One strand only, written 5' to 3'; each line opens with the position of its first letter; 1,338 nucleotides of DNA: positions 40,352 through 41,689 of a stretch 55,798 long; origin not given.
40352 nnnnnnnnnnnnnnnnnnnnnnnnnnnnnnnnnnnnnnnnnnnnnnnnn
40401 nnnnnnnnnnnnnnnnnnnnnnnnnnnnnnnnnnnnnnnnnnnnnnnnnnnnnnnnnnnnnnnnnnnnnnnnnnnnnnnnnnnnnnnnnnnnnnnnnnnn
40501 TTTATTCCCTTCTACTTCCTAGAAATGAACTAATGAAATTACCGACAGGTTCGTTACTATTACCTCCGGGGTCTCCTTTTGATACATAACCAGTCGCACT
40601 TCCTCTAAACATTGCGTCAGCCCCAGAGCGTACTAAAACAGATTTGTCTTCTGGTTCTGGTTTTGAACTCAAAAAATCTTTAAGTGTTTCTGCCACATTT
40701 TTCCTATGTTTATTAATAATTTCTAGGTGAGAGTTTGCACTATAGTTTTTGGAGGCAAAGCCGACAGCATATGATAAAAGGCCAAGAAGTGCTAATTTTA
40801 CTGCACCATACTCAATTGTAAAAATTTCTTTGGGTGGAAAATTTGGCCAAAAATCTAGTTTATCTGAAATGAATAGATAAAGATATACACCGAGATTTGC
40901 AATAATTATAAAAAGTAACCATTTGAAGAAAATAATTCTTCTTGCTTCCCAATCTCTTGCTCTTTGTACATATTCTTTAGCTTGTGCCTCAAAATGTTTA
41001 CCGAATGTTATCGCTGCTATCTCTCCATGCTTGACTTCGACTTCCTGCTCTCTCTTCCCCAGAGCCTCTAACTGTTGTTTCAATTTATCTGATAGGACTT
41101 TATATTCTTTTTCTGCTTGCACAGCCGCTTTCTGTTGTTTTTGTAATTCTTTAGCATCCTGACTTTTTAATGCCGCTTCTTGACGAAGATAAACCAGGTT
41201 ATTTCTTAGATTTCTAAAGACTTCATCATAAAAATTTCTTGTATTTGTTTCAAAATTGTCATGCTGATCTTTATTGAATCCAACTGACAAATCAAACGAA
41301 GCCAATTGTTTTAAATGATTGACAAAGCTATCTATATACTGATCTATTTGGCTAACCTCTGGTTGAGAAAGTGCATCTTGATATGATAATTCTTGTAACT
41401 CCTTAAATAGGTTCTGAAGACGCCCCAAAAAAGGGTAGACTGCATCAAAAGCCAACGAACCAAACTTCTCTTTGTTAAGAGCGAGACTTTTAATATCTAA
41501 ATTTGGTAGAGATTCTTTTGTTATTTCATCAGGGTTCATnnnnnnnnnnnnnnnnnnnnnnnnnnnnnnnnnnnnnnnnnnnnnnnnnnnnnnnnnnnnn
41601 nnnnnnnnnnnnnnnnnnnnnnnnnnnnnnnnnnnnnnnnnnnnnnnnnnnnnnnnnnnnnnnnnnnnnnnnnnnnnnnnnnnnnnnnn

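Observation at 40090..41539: Coiled-coil/2-TM protein plus 2-TM partner wedged between hsdM and hsdS: candidate membrane effector pair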

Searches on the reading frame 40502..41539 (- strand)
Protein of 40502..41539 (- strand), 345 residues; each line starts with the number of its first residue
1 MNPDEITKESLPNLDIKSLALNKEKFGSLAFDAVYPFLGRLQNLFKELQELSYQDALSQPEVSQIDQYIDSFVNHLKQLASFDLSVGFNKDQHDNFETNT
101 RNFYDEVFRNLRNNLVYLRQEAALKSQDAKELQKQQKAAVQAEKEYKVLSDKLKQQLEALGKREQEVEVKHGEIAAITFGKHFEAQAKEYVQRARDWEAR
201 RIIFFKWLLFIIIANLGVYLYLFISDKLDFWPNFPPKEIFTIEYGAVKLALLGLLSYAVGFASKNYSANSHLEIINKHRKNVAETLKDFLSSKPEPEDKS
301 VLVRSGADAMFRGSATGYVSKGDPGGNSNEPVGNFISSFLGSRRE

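Call 3: search_protein_families(library=pfam, proteins=[window:40502-41539:-], max_evalue=1)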
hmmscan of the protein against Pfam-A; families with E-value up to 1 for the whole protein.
window:40502-41539:- (345 aa): 5 families
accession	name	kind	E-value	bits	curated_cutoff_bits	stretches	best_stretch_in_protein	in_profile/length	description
PF02593.20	DUF166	-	0.027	14.5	24.4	1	55-177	29-150/221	Domain of unknown function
PF10046.14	BLOC1_2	-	0.098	13.5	33.4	0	116-177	9-70/96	Biogenesis of lysosome-related organelles complex-1 subunit 2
PF07445.17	PriC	-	0.22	11.8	23.3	1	74-200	8-121/174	Primosomal replication protein priC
PF03233.18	Cauli_AT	-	0.45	10.9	24.8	0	79-155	64-136/163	Aphid transmission protein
PF13476.12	AAA_23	-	0.53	11.3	27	1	47-160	99-196/201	AAA domain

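Call 4: search_protein_families(library=padloc, proteins=[window:40502-41539:-], max_evalue=1)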
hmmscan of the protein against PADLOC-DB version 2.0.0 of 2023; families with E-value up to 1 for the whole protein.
window:40502-41539:- (345 aa): 3 families
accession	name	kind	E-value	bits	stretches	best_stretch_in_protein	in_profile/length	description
PDLC00983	Cmr5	-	0.018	13.5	1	89-171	24-107/143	CRISPR type III-B/RAMP module-associated protein Cmr5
PDLC03817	RTasSbcB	-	0.023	11.7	1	81-162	336-419/436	DRT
PDLC00085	GajA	-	0.079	9.7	1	29-94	142-207/580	AAA ATPase domain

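Call 5: search_protein_families(library=ncbifam, proteins=[window:40502-41539:-], max_evalue=1)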
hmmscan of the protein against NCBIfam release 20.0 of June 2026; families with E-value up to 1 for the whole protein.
window:40502-41539:- (345 aa): 4 families
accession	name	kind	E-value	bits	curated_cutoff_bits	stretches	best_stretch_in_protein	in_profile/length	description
TIGR04150.1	pseudo_rSAM_GG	subfamily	0.044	12.8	250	1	88-178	98-187/407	TIGR04150 pseudo-rSAM protein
TIGR01881.1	cas_Cmr5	equivalog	0.069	13.5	27.9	1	89-171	24-107/143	type III-B CRISPR module-associated protein Cmr5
NF004458.0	PRK05787.2-1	equivalog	0.1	12.1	324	1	258-314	20-74/195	cobalt-precorrin-7 (C(5))-methyltransferase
NF041779.1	hetero_SS_HdrC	equivalog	0.27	10.7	350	0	144-189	145-190/198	ferredoxin:CoB-CoM heterodisulfide reductase subunit HdrC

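Call 6: search_protein_families(library=phrogs, proteins=[window:40502-41539:-], max_evalue=1)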
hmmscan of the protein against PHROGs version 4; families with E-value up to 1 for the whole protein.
window:40502-41539:- (345 aa): 6 families
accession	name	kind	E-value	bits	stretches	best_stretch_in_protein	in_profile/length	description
phrog_2009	-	unknown function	1.1e-05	26.6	1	77-192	63-180/184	-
phrog_27450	-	unknown function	0.012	15.8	1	104-163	245-304/357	-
phrog_26981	-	unknown function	0.038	13.1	1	38-156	496-605/800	-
phrog_15411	-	unknown function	0.082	13.3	1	40-155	175-294/333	-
phrog_16958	-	unknown function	0.17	13.2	0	84-100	52-68/100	-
phrog_18597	-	unknown function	0.19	13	1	92-153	23-84/126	-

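Call 8: find_homologous_proteins(query=window:40502-41539:-)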
Query window:40502-41539:- (345 aa): 68 proteins with E <= 0.001 among 4468 candidates.
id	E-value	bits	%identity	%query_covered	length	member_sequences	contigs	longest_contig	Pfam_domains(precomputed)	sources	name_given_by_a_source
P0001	8.2e-224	760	100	100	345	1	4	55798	-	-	-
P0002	1.9e-207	706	94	100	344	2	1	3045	-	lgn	-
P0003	2.5e-176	604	79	99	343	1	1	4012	-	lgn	-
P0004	2.7e-175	600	79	100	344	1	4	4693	-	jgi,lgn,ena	-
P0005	3.2e-173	594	77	100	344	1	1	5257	-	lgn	-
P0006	6.6e-171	586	76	100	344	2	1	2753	-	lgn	-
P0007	2.1e-161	555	74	100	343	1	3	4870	-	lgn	-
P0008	7.0e-121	422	60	99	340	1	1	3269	-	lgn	-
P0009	5.9e-113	395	54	99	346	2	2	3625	-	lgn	-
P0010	1.1e-109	385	55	99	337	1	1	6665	-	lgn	-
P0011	6.7e-108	379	53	99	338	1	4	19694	-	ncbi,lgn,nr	ncbi:MAG: hypothetical protein M1405_00470 [Patescibacteria group bacterium]|nr:hypothetical protein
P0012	3.3e-106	373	54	94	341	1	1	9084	-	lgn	-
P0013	7.5e-106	372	57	91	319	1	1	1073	-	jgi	jgi:hypothetical protein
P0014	6.0e-105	369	53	99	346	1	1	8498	-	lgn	-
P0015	1.6e-104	368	52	99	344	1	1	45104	-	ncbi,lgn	-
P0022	1.1e-87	312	49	99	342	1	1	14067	-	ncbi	-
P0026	2.6e-83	298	47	94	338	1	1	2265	PF22738.2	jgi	-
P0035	1.6e-80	289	46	98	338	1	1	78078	PF22738.2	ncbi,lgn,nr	ncbi:MAG: hypothetical protein Q8P07_01455 [bacterium]|nr:hypothetical protein [bacterium]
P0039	9.4e-79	283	45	98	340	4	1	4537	PF22738.2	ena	-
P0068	2.2e-12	65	25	96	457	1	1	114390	-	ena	-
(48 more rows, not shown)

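Call 10: search_protein_families(library=pfam, alignment_id=A1, max_evalue=0.1)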
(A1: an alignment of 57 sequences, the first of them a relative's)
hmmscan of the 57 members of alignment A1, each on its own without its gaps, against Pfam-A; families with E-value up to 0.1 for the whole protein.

A. member 1, P0001 (345 aa): 2 families
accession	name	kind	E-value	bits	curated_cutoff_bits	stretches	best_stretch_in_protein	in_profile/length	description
PF02593.20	DUF166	-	0.027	14.5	24.4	1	55-177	29-150/221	Domain of unknown function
PF10046.14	BLOC1_2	-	0.098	13.5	33.4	0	116-177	9-70/96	Biogenesis of lysosome-related organelles complex-1 subunit 2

B. families by the number of members that match (of 57 scanned): 93 families (the first 25 are shown)
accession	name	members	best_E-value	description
PF20990.2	DUF2207_C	12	0.00044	Predicted membrane protein (DUF2207) C-terminal domain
PF22738.1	NNH7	5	3.5e-06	NACHT N-terminal Helical domain 7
PF03839.21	Sec62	5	0.00013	Translocation protein Sec62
PF04791.21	LMBR1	5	0.0065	LMBR1-like membrane protein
PF10046.14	BLOC1_2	4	0.0038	Biogenesis of lysosome-related organelles complex-1 subunit 2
PF12325.13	TMF_TATA_bd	4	0.016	TATA element modulatory factor 1 TATA binding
PF08687.16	ASD2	3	0.0042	Apx/Shroom domain ASD2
PF14362.11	DUF4407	3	0.0086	Domain of unknown function (DUF4407)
PF08317.16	Spc7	3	0.011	Spc7 kinetochore protein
PF05712.18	MRG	3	0.016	MRG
PF10186.14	ATG14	3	0.019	Vacuolar sorting 38 and autophagy-related subunit 14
PF13851.11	GAS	2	0.0021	Growth-arrest specific micro-tubule binding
PF16735.10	MYO10_CC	2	0.0043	Unconventional myosin-X coiled coil domain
PF13870.11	CCDC113_CCDC96_CC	2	0.005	CCDC113/CCDC96, coiled-coil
PF25764.1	KIF21A_4th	2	0.0065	KIF21A-like domain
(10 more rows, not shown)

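Call 12: search_protein_families(library=pfam, proteins=[P0035, P0026, P0039, P0022], max_evalue=0.1)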
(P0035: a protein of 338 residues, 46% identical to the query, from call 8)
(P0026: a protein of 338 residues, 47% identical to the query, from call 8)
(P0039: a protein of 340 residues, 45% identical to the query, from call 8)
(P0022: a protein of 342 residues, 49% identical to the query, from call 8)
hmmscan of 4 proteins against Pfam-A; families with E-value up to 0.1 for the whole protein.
P0035 (338 aa): 3 families
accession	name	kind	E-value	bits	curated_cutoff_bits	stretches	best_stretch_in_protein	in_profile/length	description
PF22738.1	NNH7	-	3e-05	24.7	27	1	56-155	111-213/225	NACHT N-terminal Helical domain 7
PF16735.10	MYO10_CC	-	0.078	13.6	27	0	144-174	5-34/52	Unconventional myosin-X coiled coil domain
PF19661.4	DUF6164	-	0.088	13.3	27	0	87-155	15-81/116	Family of unknown function (DUF6164)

P0026 (338 aa): 4 families
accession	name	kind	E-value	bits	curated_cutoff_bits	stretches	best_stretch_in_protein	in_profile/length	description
PF22738.1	NNH7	-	1.3e-05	26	27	1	55-154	110-212/225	NACHT N-terminal Helical domain 7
PF00957.27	Synaptobrevin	-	0.015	15.6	26.4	1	135-223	2-88/89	Synaptobrevin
PF16962.11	ABC_export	-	0.049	12.6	29.7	1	137-222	277-370/531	Putative ABC exporter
PF11516.14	DUF3220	-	0.091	13.4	25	0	279-317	35-73/106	Protein of unknown function (DUF3220)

P0039 (340 aa): 1 family
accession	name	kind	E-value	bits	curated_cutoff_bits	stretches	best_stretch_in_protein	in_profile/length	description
PF22738.1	NNH7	-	3.5e-06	27.8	27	1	54-155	109-213/225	NACHT N-terminal Helical domain 7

P0022 (342 aa): 1 family
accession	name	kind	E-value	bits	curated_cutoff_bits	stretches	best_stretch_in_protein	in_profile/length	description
PF13425.11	O-antigen_lig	-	0.0098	15.2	31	1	126-264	300-435/462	O-antigen ligase like membrane protein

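Call 17: find_related_loci(query=A1, collection=genome_contigs, flank=10000)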
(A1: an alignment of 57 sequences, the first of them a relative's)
Query A1 (345 aa) in genome_contigs; peptide patterns used: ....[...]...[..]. (x = any residue, [..] = any of these).
16 stretches matched a pattern; 9 encode a relative of the query (tblastn E <= 1e-3); 9 distinct loci.
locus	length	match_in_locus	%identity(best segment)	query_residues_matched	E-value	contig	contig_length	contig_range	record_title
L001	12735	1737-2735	53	1-340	4e-117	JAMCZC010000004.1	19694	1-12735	MAG: Patescibacteria group bacterium isolate FK_Sedi_B_Bin.322 NODE_9648_length_19694_cov_35.41, whole genome shotgun se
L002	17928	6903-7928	52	4-343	2e-106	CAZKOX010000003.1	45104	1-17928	MAG TPA_asm: uncultured Candidatus Saccharibacteria bacterium isolate SRP192515_co1_375 genome assembly, contig: NODE_61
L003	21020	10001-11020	50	3-345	1e-102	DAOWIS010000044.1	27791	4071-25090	MAG TPA_asm: bacterium isolate CSMAG_2049 CSMAG_2049_k141_274917_length_27791_cov_53.6710, whole genome shotgun sequence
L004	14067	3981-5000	49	1-343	1e-89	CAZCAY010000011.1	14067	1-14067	MAG TPA_asm: uncultured Gammaproteobacteria bacterium isolate binchicken_co30_159 genome assembly, contig: NODE_2941_len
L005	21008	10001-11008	42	1-336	1e-78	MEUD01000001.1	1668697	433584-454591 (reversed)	MAG: candidate division WOR-1 bacterium RIFOXYB2_FULL_45_9 RIFOXYB2_FULL_WOR_1_45_9_curated_complete, whole genome shotg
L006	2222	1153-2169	40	5-343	2e-80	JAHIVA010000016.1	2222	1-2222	MAG: Patescibacteria group bacterium isolate MM_PC_MetaG.mb.47 MM_PC_MetaG.mb.47_k141_306026, whole genome shotgun seque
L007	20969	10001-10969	40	6-328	3e-76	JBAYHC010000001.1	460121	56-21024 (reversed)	MAG: Patescibacteria group bacterium isolate SO_2016_GW1_140 scaffold00011_OW334_2016, whole genome shotgun sequence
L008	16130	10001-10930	31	15-340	2e-49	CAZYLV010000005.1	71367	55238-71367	MAG TPA_asm: uncultured Gammaproteobacteria bacterium isolate SRP323723_co1_106 genome assembly, contig: NODE_335_length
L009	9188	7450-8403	46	4-322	3e-93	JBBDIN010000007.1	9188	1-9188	MAG: Thermodesulfobacteriota bacterium isolate LejiaA_40_8 Lejia_A_10383_length_9188_cov_5, whole genome shotgun sequenc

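Call 21: predict_structure(alignment_id=A1)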
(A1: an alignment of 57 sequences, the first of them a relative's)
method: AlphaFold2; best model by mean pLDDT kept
length: 345 residues; sequences in the alignment: 57
mean_pLDDT: 80.2   pTM: 0.42
mean pLDDT of the five models: 80.2, 79.6, 79.0, 78.2, 77.8
residues with pLDDT >= 90: 90; 70-90: 195; 50-70: 29; < 50: 31
segments of 3 or more residues with pLDDT < 50: 316-337, 339-345
pLDDT, mean of each block of 10 residues (from residue 1): 81 87 82 92 93 92 94 91 76 90 94 90 64 62 80 80 69 76 86 89 91 90 86 78 88 88 84 85 84 80 81 55 41 49 38
secondary structure, 60 per line:
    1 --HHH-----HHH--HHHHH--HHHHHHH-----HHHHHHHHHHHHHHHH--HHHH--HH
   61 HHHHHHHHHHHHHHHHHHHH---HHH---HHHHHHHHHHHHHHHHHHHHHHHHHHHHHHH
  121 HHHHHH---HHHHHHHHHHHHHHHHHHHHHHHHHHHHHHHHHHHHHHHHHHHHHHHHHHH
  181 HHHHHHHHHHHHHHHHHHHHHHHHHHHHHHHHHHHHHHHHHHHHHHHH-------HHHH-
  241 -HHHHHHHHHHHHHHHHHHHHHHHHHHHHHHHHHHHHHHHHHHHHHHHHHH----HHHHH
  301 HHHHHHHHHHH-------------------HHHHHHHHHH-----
elements in order: H16-20 H23-29 H35-50 H53-56 H59-80 H90-126 H130-228 H236-239 H242-291 H296-311 H331-340

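Call 23: search_solved_structures(query=A1, max_evalue=10)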
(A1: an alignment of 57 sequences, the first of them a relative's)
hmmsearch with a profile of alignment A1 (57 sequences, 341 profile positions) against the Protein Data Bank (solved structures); distinct sequences matched with E-value up to 10: 16.
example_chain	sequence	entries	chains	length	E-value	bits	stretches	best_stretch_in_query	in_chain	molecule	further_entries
8k1d_A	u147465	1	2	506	0.36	13.1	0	205-246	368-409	SID1 transmembrane family member 1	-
8k13_A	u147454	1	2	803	1.1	11.5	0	205-246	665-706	SID1 transmembrane family member 1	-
8jun_A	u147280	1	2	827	1.1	11.5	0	205-246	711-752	SID1 transmembrane family member 1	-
8jul_A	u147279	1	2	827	1.1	11.4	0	205-246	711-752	SID1 transmembrane family member 1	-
9m8u_A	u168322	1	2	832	1.2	11.4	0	205-246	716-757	Isoform 2 of SID1 transmembrane family member 1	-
3rof_A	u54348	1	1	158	1.2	11.4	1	40-124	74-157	Low molecular weight protein-tyrosine-phosphatase ptpA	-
8kcw_A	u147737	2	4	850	1.2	11.3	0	205-246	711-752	SID1 transmembrane family member 1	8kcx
8woq_A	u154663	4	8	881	1.4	11.2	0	205-246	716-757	SID1 transmembrane family member 1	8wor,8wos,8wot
8v38_A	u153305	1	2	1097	2.2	10.5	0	205-246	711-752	SID1 transmembrane family member 1,RNA-directed RNA polymerase L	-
8j6m_B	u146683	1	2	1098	2.2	10.5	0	205-246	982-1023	Green fluorescent protein,SID1 transmembrane family member 1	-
9cuy_c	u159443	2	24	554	2.3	10.4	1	94-159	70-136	Short tail fiber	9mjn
9x1x_A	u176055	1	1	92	3.3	9.9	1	129-199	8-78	P57-M5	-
5vpa_A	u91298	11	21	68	3.6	9.8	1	126-173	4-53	Protein fosB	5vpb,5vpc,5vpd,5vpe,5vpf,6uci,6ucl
2no2_A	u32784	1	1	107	3.8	9.7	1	80-159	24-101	Huntingtin-interacting protein 1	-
9oc3_F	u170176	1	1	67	4.2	9.6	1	132-173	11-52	Protein FosB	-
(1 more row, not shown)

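Call 25: fold_search(model_id=the predicted structure, library=pdb)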
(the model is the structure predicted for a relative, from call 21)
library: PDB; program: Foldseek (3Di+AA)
matches with E <= 10: 84; with E <= 0.001: 0
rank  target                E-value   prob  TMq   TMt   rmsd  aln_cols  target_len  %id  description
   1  9cpb_5O               7.3e-01  0.41  0.23  0.25  16.4       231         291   12  Atomic model of bovine Fallopian tube cilia doublet microtubule (48-nm periodicity) (released 2024-10-30)
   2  7ung_D0               7.7e-01  0.47  0.23  0.29  17.5       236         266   15  48-nm repeat of the human respiratory doublet microtubule (released 2022-10-05)
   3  8to0_Ai               8.1e-01  0.23  0.20  0.22  18.0       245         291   15  48-nm repeating structure of doublets from mouse sperm flagella (released 2023-11-01)
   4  9fqr_D6               9.0e-01  0.54  0.28  0.38  19.7       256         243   15  96-nm repeat of axonemal doublet microtubules from bovine sperm (released 2025-03-26)
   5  8to0_Aa               1.1e+00  0.72  0.32  0.37   9.8       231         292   14  48-nm repeating structure of doublets from mouse sperm flagella (released 2023-11-01)
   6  9fqr_Co               1.1e+00  0.25  0.20  0.26  19.1       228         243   11  96-nm repeat of axonemal doublet microtubules from bovine sperm (released 2025-03-26)
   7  3s84_A                1.3e+00  0.38  0.23  0.30  13.4       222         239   12  Dimeric apoA-IV (released 2012-05-16)
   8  7rro_D0               1.3e+00  0.16  0.19  0.21  17.5       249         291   14  Structure of the 48-nm repeat doublet microtubule from bovine tracheal cilia (released 2021-10-27)
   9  4cgk_B                1.5e+00  0.13  0.13  0.13  16.7       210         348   12  Crystal structure of the essential protein PcsB from Streptococcus pneumoniae (released 2014-05-21)
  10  3a98_C                1.6e+00  0.54  0.17  0.33   6.0       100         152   16  Crystal structure of the complex of the interacting regions of DOCK2 and ELMO1 (released 2010-10-27)
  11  9cpc_3R               2.0e+00  0.23  0.23  0.28  19.3       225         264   11  Atomic model of porcine brain ventricles cilia doublet microtubule (48-nm periodicity) (released 2024-10-23)
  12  8otz_ET               2.1e+00  0.15  0.19  0.23  17.7       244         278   16  48-nm repeat of the native axonemal doublet microtubule from bovine sperm (released 2023-11-22)
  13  9fqr_Fz               2.2e+00  0.28  0.25  0.31  16.6       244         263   14  96-nm repeat of axonemal doublet microtubules from bovine sperm (released 2025-03-26)
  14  4cgk_A                3.0e+00  0.13  0.17  0.17  17.7       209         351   11  Crystal structure of the essential protein PcsB from Streptococcus pneumoniae (released 2014-05-21)
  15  8otz_EW               3.0e+00  0.12  0.20  0.21  18.0       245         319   16  48-nm repeat of the native axonemal doublet microtubule from bovine sperm (released 2023-11-22)
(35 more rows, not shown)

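Call 27: find_related_loci(query=A1, collection=metagenome_contigs, flank=7000)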
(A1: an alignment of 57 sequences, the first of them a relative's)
Query A1 (345 aa) in metagenome_contigs; peptide patterns used: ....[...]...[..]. (x = any residue, [..] = any of these).
32 stretches matched a pattern; 27 encode a relative of the query (tblastn E <= 1e-3); 27 distinct loci.
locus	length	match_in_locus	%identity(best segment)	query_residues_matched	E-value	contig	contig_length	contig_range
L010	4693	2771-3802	79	1-345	0e+0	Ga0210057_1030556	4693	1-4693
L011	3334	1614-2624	50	5-345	5e-100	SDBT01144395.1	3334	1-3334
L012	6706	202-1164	47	3-321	2e-89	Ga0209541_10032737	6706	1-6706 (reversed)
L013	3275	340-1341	46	5-340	4e-90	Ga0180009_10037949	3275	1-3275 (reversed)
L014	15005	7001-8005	45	7-345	5e-86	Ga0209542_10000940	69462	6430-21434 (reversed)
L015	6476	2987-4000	44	3-340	1e-84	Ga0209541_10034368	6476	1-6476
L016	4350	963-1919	45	6-323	8e-84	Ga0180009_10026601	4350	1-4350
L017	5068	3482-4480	42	5-334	3e-79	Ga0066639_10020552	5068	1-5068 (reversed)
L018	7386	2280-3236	44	6-323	4e-79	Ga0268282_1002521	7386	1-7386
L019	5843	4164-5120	44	6-323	4e-79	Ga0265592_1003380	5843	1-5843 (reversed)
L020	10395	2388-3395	42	1-336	2e-78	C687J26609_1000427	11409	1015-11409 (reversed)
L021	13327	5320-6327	42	1-336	2e-78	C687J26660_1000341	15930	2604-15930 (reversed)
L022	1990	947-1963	40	5-343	3e-81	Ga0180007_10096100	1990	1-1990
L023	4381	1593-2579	42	11-345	2e-76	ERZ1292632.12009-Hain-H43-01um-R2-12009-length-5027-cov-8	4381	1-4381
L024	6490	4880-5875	40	1-336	1e-76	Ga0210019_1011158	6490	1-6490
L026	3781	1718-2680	42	3-321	3e-76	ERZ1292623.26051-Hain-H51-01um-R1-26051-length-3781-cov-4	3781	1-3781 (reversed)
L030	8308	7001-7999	39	5-340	6e-69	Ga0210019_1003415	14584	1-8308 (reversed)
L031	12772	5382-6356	37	4-338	5e-68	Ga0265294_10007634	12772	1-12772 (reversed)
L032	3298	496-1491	40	4-337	5e-65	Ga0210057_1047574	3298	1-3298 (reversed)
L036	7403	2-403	46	190-323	5e-35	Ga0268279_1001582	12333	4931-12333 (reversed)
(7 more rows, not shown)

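Call 30: search_protein_representatives(alignment_id=A1)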
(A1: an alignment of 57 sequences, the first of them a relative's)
Query: 57 sequences, 341 profile positions. Proteins with E-value up to 0.001 (for the whole library): 3195; up to 1e-10: 1684; up to 1e-30: 93. The best 150 are listed.
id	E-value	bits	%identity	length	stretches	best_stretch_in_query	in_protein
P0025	1.2e-138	478.3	-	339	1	4-338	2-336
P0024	6.6e-135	466.0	-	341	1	1-339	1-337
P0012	9.4e-134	462.2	-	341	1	1-338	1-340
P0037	1.4e-133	461.7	-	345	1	1-340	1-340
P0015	1.6e-131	454.9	-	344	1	1-339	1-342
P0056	7.9e-130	449.3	-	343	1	1-338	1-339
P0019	4.5e-128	443.5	-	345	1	3-340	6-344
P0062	8.5e-127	439.3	-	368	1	1-339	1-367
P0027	5.9e-125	433.3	-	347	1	3-338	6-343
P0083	9.9e-123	426.0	-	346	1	1-340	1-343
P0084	1.1e-119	415.9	-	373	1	1-340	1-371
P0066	1.6e-118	412.1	-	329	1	3-340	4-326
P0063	7.7e-117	406.6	-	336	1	1-337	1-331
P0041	6.4e-116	403.6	-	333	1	2-337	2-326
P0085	4.5e-115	400.8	-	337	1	5-340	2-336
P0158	7.1e-34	133.8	-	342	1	9-339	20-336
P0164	1.5e-30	122.9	-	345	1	4-336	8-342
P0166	1.1e-29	120.0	-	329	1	6-337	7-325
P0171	2.4e-29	118.9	-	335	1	8-338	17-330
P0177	2.2e-28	115.8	-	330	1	4-336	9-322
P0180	2.8e-28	115.4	-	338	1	4-338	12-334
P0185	7.1e-28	114.1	-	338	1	22-340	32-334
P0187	7.6e-28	114.0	-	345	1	27-335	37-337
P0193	1.4e-27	113.1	-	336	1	19-336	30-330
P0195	1.7e-27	112.8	-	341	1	7-339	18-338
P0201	3.1e-27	112.0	-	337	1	18-338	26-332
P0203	3.3e-27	111.9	-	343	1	10-337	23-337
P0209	5.5e-27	111.2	-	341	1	9-336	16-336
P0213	1.2e-26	110.1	-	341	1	27-339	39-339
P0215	1.2e-26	110.0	-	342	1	17-339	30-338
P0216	1.2e-26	110.0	-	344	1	28-335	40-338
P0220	1.4e-26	109.8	-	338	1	8-330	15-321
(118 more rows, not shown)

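Call 31: search_protein_families(library=pfam, proteins=[P0164, P0171, P0180, P0187, P0195, P0203, P0209, P0215, P0220, P0158], max_evalue=0.01)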
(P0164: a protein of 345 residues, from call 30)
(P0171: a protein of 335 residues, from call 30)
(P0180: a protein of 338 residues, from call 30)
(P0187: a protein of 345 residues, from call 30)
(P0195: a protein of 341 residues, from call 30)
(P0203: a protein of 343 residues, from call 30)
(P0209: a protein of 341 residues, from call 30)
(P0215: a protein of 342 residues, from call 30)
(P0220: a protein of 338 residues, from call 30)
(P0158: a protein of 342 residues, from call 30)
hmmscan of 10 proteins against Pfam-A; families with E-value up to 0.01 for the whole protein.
P0164 (345 aa): 0 families

P0171 (335 aa): 1 family
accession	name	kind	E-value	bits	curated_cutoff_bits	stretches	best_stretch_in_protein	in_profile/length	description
PF21585.2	A-ATP_synth_H_N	-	0.0042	17.5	27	0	5-27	16-38/46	Archaeal A-ATP synthase, subunit H, N-terminal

P0180 (338 aa): 1 family
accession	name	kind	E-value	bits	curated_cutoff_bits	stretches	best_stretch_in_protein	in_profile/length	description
PF19658.4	DUF6161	-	0.0012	18.8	27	1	128-317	27-214/216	Family of unknown function (DUF6161)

P0187 (345 aa): 1 family
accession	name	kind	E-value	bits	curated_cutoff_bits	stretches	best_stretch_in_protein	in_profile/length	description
PF13089.11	PP_kinase_N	-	0.0084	16.8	23.8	0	85-168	13-98/107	Polyphosphate kinase N-terminal domain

P0195 (341 aa): 0 families

P0203 (343 aa): 1 family
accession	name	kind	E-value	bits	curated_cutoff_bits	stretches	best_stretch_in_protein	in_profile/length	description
PF05987.18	DUF898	-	0.0022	17.6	28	1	187-286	168-265/336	Bacterial protein of unknown function (DUF898)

P0209 (341 aa): 0 families

P0215 (342 aa): 0 families

P0220 (338 aa): 1 family
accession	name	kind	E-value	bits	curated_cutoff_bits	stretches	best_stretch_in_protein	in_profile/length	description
PF12329.13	TMF_DNA_bd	-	0.0028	18.1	35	1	131-170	33-72/74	TATA element modulatory factor 1 DNA binding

P0158 (342 aa): 0 families
